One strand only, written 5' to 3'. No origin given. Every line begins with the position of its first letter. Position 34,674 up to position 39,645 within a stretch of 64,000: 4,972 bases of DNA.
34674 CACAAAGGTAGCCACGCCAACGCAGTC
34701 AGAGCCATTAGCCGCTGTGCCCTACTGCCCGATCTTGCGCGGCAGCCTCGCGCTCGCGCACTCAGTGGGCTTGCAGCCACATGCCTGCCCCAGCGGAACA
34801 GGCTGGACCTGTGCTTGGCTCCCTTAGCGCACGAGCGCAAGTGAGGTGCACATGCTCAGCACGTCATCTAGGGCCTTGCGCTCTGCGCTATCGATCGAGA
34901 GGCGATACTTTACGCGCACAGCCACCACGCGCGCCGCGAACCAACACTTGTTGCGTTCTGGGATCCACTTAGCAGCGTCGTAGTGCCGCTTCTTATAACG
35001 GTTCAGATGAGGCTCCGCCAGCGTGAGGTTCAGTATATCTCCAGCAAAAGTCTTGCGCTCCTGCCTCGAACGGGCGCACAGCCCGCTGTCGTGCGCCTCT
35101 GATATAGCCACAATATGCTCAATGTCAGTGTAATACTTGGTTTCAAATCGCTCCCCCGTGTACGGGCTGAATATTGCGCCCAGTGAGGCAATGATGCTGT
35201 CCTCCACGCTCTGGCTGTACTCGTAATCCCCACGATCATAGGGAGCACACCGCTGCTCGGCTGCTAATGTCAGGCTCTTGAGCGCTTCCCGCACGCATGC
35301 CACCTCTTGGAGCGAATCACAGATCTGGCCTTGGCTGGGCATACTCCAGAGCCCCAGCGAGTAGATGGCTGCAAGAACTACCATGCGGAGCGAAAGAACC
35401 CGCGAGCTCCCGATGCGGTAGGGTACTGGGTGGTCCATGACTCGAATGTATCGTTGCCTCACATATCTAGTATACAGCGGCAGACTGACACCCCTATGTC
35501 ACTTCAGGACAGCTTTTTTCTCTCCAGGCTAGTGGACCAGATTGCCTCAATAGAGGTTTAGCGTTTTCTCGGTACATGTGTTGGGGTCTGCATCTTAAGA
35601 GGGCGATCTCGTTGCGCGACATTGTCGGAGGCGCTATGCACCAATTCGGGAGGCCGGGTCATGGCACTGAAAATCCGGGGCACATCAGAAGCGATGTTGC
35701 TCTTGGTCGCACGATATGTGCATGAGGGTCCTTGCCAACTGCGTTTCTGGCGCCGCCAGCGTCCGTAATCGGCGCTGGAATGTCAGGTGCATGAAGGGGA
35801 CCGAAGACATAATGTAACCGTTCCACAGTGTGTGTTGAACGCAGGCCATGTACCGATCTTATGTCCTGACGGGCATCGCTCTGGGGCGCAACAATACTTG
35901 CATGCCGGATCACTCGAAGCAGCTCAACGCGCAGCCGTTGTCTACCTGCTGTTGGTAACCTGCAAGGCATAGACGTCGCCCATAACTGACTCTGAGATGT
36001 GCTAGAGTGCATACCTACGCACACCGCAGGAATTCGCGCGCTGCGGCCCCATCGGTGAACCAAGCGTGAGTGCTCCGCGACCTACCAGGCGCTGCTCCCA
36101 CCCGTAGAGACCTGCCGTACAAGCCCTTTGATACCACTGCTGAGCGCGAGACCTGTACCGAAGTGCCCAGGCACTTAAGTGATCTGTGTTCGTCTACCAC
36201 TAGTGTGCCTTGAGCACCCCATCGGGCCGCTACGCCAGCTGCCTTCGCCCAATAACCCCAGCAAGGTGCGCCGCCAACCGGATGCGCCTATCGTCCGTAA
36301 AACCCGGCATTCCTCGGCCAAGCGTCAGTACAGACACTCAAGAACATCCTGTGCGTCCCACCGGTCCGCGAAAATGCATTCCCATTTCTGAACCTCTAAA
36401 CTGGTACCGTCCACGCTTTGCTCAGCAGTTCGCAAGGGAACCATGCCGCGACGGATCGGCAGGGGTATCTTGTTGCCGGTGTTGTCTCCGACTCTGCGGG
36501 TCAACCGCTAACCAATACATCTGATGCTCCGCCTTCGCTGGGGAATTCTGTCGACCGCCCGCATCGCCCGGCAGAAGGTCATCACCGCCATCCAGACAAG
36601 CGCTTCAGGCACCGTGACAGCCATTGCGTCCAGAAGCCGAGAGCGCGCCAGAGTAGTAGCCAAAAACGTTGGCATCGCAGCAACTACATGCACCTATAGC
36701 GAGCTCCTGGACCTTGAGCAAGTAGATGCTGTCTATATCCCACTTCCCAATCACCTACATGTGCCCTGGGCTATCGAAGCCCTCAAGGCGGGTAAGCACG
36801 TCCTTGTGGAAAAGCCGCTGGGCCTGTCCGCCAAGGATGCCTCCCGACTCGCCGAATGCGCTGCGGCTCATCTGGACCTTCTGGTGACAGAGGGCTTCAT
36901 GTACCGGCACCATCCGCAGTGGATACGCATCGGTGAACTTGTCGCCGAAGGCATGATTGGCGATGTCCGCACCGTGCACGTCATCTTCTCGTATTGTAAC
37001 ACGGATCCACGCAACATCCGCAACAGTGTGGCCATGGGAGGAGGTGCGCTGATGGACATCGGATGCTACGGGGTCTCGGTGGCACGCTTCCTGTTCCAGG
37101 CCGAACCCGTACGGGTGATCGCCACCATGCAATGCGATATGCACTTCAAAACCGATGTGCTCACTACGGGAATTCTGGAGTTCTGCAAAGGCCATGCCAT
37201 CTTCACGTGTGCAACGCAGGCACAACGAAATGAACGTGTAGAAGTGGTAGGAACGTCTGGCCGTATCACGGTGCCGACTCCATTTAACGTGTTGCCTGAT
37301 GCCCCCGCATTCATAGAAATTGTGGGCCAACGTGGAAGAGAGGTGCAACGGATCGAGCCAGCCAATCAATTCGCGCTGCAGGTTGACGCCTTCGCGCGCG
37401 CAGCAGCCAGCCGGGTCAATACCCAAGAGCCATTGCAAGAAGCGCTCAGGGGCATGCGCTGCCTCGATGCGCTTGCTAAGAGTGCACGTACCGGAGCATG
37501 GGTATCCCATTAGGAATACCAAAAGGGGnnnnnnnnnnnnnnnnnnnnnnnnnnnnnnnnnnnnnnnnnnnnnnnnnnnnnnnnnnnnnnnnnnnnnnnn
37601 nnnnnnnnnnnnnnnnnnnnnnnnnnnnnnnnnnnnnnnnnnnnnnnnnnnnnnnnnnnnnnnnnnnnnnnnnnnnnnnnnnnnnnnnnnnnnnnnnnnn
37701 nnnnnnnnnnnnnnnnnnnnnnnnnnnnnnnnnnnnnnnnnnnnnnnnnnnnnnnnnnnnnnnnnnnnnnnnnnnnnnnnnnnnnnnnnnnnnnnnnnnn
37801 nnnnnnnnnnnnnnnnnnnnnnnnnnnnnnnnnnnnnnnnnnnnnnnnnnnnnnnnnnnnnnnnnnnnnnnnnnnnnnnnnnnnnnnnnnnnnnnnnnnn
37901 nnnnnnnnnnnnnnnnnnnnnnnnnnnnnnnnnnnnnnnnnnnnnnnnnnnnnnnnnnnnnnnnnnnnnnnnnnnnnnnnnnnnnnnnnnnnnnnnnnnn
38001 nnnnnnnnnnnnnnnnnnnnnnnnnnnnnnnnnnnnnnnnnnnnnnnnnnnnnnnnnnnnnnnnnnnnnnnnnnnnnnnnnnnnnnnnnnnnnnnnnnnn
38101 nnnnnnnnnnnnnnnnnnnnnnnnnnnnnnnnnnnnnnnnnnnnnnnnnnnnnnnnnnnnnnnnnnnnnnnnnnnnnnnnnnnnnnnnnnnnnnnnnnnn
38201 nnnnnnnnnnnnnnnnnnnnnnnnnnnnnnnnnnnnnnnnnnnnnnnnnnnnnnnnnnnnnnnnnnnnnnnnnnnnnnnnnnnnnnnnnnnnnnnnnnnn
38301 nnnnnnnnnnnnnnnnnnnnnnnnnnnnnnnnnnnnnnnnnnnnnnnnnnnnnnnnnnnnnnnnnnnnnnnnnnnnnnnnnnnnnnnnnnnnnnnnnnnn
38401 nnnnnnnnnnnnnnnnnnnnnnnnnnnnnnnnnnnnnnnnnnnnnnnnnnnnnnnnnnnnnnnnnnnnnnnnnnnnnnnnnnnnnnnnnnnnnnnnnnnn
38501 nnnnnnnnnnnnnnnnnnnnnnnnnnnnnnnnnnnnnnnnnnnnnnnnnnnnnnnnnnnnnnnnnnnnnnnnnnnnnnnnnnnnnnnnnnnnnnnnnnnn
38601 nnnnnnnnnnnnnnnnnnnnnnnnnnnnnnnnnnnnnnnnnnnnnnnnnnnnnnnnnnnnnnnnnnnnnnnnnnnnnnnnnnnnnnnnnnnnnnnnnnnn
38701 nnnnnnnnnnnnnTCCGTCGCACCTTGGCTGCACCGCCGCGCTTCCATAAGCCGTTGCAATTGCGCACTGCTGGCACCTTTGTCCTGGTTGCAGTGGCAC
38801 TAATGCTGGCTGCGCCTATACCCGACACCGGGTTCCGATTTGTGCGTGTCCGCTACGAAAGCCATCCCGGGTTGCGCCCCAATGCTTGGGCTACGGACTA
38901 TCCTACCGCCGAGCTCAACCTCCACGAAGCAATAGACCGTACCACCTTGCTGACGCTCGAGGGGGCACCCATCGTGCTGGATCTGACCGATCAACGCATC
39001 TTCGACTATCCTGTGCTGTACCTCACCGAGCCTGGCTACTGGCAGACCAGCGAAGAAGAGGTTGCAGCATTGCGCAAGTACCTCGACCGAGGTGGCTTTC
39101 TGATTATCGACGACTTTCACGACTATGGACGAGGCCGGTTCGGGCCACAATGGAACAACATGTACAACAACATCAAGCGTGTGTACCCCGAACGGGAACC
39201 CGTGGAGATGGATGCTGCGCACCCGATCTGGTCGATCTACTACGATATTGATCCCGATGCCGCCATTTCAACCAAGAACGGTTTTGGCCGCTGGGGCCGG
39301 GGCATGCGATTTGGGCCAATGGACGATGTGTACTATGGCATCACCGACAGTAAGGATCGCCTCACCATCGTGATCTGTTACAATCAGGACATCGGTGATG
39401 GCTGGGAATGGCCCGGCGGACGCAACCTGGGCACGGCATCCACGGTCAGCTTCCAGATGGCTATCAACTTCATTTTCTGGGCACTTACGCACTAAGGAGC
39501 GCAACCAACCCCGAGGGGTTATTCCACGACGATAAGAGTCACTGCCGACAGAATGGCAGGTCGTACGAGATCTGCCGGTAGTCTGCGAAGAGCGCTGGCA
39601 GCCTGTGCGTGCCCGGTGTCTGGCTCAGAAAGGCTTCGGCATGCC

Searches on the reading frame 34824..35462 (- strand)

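Call 24: search_protein_families(library=pfam, proteins=[window:34824-35462:-], max_evalue=0.001)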
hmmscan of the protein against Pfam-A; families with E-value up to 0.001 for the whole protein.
window:34824-35462:- (212 aa): 1 family
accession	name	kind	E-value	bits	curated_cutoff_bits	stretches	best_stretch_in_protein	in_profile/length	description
PF07510.16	GmrSD_C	-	2.2e-07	31.3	23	1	105-186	41-123/138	GmrSD restriction endonucleases, C-terminal domain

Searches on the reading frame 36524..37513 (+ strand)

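Call 24: search_protein_families(library=pfam, proteins=[window:36524-37513:+], max_evalue=0.001)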
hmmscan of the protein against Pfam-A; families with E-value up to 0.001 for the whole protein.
window:36524-37513:+ (329 aa): 3 families
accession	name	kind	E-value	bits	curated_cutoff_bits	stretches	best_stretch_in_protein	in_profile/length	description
PF22725.1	GFO_IDH_MocA_C3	-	5.1e-22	78.6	27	1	135-248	3-123/124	GFO/IDH/MocA C-terminal domain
PF01408.29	GFO_IDH_MocA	-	1.2e-21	78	24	1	5-117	2-113/120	Oxidoreductase family, NAD-binding Rossmann fold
PF02894.22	GFO_IDH_MocA_C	-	7.5e-15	55.8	22.9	1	138-327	2-216/218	Oxidoreductase family, C-terminal alpha/beta domain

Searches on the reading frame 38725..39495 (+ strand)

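Call 24: search_protein_families(library=pfam, proteins=[window:38725-39495:+], max_evalue=0.001)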
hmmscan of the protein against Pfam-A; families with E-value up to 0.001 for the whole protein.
window:38725-39495:+ (256 aa): 1 family
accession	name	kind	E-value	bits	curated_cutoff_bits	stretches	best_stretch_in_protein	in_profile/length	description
PF13709.12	DUF4159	-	2.7e-42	145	25.9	1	38-254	1-202/202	Domain of unknown function (DUF4159)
